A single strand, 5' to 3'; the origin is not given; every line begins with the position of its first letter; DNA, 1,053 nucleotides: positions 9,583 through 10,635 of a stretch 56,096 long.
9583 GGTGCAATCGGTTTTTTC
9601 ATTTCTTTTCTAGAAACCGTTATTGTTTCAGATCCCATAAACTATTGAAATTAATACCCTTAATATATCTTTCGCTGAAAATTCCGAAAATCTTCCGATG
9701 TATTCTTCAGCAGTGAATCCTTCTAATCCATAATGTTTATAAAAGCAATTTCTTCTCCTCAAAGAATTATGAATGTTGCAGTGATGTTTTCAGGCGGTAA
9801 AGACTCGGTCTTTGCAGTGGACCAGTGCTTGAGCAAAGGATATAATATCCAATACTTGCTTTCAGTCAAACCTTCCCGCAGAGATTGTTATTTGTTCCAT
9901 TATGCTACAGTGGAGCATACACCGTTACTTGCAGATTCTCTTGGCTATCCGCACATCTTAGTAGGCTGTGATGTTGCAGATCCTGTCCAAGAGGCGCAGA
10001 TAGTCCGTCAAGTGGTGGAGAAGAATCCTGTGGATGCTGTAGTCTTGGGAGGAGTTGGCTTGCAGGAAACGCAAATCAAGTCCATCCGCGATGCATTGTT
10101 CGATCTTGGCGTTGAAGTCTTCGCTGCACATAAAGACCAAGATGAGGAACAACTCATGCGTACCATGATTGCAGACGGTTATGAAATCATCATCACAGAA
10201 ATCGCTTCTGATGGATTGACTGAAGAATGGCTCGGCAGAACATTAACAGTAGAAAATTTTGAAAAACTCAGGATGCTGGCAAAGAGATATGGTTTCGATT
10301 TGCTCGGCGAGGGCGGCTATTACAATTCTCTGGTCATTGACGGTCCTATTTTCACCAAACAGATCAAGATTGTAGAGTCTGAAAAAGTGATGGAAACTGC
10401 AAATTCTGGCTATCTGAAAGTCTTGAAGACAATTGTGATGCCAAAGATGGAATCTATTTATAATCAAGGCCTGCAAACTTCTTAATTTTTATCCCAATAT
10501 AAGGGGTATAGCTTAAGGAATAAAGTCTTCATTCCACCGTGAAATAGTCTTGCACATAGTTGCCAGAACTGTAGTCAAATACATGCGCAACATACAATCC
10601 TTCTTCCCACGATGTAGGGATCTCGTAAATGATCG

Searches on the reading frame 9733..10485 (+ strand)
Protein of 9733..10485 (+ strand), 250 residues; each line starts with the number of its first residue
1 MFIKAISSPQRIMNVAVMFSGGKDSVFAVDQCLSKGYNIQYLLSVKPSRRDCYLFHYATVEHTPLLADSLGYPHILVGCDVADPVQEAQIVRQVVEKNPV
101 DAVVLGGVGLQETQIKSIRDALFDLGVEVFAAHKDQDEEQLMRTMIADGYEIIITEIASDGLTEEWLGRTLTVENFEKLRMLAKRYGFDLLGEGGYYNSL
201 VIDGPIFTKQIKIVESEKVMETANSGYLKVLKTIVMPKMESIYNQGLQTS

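Call 11: search_protein_families(library=pfam, proteins=[window:9733-10485:+])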
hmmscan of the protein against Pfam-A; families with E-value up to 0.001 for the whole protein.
window:9733-10485:+ (250 aa): 1 family
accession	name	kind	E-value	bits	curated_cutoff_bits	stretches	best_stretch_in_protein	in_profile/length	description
PF01902.24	Diphthami_syn_2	-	5.5e-40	137.7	23.2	1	13-231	1-215/219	Diphthamide synthase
